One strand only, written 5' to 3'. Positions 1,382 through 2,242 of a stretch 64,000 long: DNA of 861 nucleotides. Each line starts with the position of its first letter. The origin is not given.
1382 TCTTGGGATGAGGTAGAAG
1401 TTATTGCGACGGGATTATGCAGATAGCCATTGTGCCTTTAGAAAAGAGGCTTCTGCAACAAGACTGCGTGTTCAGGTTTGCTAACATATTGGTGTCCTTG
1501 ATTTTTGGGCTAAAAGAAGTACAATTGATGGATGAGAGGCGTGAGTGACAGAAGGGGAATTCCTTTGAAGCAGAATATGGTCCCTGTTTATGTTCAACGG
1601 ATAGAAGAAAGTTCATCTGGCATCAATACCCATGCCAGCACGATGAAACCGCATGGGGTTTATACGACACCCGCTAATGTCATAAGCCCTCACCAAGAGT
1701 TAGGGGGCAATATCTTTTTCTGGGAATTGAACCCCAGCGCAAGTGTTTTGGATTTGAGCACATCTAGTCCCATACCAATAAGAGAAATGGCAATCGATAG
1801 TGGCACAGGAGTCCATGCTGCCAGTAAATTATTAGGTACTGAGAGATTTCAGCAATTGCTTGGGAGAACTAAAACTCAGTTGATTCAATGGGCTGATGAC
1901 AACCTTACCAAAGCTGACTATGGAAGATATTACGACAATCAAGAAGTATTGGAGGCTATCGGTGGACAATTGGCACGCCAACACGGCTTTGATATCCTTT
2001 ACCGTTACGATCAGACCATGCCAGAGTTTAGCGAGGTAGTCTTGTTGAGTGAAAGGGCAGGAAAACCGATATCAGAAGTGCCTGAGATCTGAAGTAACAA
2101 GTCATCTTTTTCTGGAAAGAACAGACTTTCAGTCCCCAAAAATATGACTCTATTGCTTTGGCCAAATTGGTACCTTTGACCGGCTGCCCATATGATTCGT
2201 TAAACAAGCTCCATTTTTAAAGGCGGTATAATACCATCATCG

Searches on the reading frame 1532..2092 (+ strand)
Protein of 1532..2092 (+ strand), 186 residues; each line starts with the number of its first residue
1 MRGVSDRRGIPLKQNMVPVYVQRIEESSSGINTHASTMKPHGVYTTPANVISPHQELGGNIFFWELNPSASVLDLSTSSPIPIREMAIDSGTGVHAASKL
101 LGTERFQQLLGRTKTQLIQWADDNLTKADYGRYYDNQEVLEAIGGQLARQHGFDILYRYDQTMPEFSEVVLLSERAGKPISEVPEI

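Call 76: find_encoding_contigs(protein=window:1532-2092:+, flank=10000, max_places=1)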
Protein window:1532-2092:+ (186 aa): 7 contigs read that carry it; 1 place shown.
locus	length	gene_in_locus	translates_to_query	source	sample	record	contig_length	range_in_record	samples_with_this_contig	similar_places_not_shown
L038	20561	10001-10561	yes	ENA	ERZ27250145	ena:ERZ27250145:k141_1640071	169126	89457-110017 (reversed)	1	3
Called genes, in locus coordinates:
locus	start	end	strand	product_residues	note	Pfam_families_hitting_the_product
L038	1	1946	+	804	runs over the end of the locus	PF01588:tRNA_bind, PF03483:B3_4, PF03484:B5, PF17759:tRNA_synthFbeta, PF03147:FDX-ACB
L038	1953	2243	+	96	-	PF02686:GatC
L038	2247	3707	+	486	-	PF01425:Amidase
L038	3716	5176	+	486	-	PF02934:GatB_N, PF02637:GatB_Yqey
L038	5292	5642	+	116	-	-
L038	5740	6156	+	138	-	-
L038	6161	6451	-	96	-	-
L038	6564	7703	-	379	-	PF01336:tRNA_anti-codon (weak), PF01966:HD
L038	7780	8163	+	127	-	-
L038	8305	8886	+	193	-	PF05198:IF3_N, PF00707:IF3_C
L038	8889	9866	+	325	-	PF01520:Amidase_3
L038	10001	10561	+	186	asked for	-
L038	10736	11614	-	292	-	PF02881:SRP54_N, PF00448:SRP54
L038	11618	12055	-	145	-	PF01029:NusB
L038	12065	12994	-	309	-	PF01073:3Beta_HSD, PF01370:Epimerase, PF02719:Polysacc_synt_2 (weak), PF04321:RmlD_sub_bind, PF07993:NAD_binding_4 (faint), PF16363:GDP_Man_Dehyd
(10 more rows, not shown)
